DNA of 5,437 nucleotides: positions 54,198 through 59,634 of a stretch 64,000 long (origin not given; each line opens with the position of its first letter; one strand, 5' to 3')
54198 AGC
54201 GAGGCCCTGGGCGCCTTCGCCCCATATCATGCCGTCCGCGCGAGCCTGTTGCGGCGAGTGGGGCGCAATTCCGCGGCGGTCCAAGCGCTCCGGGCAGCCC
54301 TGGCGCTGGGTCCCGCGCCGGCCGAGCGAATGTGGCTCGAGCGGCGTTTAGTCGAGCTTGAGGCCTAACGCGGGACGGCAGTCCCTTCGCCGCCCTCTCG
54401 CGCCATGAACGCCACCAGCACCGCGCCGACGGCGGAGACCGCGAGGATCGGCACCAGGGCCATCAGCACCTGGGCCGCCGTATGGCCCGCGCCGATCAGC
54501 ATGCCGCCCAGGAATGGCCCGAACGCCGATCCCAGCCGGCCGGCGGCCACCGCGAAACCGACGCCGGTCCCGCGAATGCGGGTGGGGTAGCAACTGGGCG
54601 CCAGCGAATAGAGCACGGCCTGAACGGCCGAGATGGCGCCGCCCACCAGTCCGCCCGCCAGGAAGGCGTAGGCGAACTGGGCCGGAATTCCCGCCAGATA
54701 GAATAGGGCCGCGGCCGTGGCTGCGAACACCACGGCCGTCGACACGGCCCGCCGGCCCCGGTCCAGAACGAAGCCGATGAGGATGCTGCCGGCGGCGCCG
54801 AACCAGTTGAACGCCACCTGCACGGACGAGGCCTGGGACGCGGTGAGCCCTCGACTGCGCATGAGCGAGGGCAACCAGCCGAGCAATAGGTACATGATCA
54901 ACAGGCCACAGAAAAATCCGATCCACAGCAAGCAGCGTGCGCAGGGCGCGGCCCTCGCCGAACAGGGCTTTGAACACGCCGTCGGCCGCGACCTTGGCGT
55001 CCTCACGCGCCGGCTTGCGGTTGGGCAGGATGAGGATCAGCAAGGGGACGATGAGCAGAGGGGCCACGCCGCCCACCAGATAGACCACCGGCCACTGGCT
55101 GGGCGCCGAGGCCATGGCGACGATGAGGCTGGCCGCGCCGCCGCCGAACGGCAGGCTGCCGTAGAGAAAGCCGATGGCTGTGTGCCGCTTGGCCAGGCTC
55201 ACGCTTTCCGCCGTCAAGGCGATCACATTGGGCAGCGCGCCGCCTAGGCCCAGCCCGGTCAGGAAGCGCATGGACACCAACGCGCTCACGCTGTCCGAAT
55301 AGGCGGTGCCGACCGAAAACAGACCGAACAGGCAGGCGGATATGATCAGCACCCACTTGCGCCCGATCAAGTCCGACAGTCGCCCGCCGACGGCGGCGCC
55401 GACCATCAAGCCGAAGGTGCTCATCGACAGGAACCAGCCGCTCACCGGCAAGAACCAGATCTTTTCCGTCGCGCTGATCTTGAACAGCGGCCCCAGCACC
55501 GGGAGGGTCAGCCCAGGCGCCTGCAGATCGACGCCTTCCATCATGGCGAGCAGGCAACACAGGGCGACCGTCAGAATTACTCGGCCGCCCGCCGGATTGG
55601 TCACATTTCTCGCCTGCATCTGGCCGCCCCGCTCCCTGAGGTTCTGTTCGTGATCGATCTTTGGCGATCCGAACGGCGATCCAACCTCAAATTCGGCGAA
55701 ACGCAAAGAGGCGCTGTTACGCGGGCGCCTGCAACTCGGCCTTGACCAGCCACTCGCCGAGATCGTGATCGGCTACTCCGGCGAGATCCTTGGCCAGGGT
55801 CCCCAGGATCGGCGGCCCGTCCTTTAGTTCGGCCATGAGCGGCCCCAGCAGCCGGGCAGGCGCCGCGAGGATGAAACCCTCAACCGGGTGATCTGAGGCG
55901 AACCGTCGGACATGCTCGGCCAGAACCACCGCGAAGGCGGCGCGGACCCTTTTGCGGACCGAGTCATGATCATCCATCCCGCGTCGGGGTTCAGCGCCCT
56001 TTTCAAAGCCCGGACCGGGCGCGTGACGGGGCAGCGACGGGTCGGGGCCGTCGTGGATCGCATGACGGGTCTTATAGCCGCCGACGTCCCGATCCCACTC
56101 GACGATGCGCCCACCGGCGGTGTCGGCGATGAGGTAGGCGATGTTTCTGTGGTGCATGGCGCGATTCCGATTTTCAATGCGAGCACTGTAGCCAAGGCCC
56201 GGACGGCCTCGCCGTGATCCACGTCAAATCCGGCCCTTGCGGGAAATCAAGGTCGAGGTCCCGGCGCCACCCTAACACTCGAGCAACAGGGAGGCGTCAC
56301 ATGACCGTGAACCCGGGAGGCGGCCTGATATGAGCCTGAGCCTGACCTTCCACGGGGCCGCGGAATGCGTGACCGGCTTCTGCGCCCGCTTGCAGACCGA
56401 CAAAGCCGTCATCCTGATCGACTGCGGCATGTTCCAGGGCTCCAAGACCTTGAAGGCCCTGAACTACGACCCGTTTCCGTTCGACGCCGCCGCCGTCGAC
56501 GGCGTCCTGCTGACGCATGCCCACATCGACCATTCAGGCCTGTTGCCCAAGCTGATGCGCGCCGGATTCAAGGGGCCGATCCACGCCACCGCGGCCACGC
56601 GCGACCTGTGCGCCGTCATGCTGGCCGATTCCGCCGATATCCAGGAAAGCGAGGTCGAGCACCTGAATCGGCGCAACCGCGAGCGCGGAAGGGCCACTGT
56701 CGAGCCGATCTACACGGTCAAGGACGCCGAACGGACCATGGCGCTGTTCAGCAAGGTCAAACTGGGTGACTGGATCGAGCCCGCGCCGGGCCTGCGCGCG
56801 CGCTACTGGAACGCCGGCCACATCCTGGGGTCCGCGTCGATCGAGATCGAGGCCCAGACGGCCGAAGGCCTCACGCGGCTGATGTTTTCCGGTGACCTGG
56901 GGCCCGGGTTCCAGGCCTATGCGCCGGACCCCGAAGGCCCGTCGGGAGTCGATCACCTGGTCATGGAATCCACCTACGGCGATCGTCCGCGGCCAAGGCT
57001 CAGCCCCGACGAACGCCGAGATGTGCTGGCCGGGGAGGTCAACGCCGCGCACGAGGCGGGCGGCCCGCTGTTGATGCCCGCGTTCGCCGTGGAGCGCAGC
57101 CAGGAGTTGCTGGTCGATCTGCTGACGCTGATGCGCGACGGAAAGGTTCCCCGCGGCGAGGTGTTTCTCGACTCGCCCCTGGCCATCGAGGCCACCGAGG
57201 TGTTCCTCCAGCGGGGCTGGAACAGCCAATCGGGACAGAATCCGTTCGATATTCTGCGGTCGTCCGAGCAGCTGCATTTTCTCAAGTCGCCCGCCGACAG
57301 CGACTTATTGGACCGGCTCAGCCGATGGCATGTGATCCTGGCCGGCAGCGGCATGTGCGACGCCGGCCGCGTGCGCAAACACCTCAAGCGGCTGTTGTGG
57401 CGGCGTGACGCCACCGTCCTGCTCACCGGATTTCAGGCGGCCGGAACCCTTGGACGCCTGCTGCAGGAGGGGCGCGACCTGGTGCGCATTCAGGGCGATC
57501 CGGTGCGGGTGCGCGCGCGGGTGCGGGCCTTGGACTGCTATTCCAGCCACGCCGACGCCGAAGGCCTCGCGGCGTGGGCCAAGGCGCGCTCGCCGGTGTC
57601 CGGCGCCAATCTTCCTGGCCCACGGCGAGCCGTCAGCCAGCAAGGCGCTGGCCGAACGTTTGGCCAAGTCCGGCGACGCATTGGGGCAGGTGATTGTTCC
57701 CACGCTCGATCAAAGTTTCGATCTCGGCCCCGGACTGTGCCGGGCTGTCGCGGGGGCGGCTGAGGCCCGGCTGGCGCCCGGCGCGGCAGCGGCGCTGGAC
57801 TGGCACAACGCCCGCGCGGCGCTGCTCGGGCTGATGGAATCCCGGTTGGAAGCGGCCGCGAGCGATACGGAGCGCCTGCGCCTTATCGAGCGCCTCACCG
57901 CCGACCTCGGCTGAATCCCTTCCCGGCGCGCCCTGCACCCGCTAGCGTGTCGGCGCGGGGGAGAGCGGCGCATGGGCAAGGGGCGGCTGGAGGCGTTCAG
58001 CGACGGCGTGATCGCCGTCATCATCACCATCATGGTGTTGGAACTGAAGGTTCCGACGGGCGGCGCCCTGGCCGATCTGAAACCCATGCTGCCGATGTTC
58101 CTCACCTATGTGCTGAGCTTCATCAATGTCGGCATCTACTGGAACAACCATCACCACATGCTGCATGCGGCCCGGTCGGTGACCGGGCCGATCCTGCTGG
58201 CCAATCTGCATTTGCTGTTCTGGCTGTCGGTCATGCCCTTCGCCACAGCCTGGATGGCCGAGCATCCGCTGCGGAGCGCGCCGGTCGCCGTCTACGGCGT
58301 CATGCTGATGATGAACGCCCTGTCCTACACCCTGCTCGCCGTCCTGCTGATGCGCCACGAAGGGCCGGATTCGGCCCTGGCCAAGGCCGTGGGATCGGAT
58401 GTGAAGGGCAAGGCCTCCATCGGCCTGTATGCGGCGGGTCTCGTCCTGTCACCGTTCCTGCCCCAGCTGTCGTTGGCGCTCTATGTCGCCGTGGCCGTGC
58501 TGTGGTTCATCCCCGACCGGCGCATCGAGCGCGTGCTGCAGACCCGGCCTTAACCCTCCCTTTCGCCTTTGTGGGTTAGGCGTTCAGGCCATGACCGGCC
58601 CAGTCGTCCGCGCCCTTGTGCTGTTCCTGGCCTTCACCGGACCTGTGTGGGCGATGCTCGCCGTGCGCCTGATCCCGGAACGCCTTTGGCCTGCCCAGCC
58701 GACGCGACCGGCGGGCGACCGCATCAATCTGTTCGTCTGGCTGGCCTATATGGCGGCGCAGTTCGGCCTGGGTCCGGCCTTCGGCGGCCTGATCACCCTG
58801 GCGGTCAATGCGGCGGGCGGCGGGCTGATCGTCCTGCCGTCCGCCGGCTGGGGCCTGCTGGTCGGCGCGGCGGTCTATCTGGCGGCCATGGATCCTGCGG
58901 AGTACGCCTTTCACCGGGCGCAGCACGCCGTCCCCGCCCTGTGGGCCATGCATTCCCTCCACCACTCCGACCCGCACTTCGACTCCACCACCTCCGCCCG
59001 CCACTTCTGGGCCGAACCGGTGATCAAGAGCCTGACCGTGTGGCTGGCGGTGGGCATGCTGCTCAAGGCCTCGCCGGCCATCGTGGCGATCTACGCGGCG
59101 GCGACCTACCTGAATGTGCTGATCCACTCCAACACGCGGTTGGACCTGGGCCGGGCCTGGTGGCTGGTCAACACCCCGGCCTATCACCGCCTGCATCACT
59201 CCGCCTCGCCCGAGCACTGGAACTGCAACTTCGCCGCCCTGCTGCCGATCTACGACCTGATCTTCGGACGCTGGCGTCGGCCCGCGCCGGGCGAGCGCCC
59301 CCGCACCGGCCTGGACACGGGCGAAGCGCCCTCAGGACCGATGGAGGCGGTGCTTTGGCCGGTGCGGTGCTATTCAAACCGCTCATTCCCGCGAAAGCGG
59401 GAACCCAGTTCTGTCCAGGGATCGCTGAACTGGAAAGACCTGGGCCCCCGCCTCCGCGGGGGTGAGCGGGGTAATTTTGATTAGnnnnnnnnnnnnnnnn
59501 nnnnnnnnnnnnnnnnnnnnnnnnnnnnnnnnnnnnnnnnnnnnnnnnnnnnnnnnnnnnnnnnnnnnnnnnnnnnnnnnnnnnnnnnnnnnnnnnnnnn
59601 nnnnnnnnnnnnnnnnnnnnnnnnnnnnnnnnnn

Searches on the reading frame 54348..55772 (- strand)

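Call 37: search_protein_families(library=pfam, proteins=[window:54348-55772:-], max_evalue=0.01)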
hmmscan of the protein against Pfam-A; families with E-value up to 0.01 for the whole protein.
window:54348-55772:- (474 aa): 2 families
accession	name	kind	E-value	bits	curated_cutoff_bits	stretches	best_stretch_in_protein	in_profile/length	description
PF07690.21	MFS_1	-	7.8e-23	81.4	33.4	1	73-270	2-199/347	Major Facilitator Superfamily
PF00083.30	Sugar_tr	-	1.6e-11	44.2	22.3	1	110-246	47-189/452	Sugar (and other) transporter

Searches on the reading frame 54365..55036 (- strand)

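Call 37: search_protein_families(library=pfam, proteins=[window:54365-55036:-], max_evalue=0.01)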
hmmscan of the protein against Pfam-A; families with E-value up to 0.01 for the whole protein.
window:54365-55036:- (223 aa): 1 family
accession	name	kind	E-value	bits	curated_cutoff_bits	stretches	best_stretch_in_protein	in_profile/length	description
PF07690.21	MFS_1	-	4.1e-15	56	33.4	1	37-215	1-177/347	Major Facilitator Superfamily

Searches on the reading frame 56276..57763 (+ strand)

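Call 38: search_protein_families(library=pfam, proteins=[window:56276-57763:+], max_evalue=0.01)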
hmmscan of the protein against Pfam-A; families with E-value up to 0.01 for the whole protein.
window:56276-57763:+ (495 aa): 5 families
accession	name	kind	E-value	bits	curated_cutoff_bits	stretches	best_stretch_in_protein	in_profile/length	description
PF10996.14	Beta-Casp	-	1.4e-28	100.3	27.7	1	276-395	2-119/120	Beta-Casp domain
PF00753.33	Lactamase_B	-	2.9e-11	44.1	22.7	1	35-121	7-91/196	Metallo-beta-lactamase superfamily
PF12706.13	Lactamase_B_2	-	2.3e-06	27.8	27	1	46-115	3-73/200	Beta-lactamase superfamily domain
PF16661.11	Lactamase_B_6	-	3.4e-06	27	27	1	39-194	2-152/193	Metallo-beta-lactamase superfamily domain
PF07521.17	RMMBL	-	0.00017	22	21.6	1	410-440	2-32/63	Zn-dependent metallo-hydrolase RNA specificity domain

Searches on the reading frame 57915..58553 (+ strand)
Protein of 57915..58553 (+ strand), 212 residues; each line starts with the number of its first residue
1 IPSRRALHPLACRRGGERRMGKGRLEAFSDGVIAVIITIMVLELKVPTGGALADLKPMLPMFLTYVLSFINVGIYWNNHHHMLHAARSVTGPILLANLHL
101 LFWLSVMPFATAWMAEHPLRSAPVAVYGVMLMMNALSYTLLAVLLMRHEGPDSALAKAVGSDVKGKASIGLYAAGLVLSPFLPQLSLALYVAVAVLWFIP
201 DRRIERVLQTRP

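Call 38: search_protein_families(library=pfam, proteins=[window:57915-58553:+], max_evalue=0.01)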
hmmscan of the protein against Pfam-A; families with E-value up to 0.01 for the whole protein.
window:57915-58553:+ (212 aa): 1 family
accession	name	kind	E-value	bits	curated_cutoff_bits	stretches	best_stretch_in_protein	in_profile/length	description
PF06736.16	TMEM175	-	2.7e-29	101.9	25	1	24-108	1-88/88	Endosomal/lysosomal potassium channel TMEM175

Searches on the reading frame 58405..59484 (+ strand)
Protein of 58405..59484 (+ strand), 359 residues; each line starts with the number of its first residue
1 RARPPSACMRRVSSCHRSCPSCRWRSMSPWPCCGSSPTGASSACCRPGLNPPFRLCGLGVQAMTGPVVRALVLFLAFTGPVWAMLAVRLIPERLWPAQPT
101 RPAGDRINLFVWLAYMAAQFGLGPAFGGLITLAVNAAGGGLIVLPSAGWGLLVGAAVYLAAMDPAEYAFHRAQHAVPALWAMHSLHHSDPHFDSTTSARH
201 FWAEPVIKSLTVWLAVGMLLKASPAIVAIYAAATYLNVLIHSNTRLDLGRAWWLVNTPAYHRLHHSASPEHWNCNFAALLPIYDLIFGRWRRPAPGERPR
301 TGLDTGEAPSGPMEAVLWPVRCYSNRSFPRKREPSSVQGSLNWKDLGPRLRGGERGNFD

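Call 38: search_protein_families(library=pfam, proteins=[window:58405-59484:+], max_evalue=0.01)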
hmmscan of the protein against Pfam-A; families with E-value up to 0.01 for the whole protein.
window:58405-59484:+ (359 aa): 1 family
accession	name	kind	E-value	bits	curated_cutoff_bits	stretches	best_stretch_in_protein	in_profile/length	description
PF04116.19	FA_hydroxylase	-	4e-23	82.7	31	1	156-288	2-131/132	Fatty acid hydroxylase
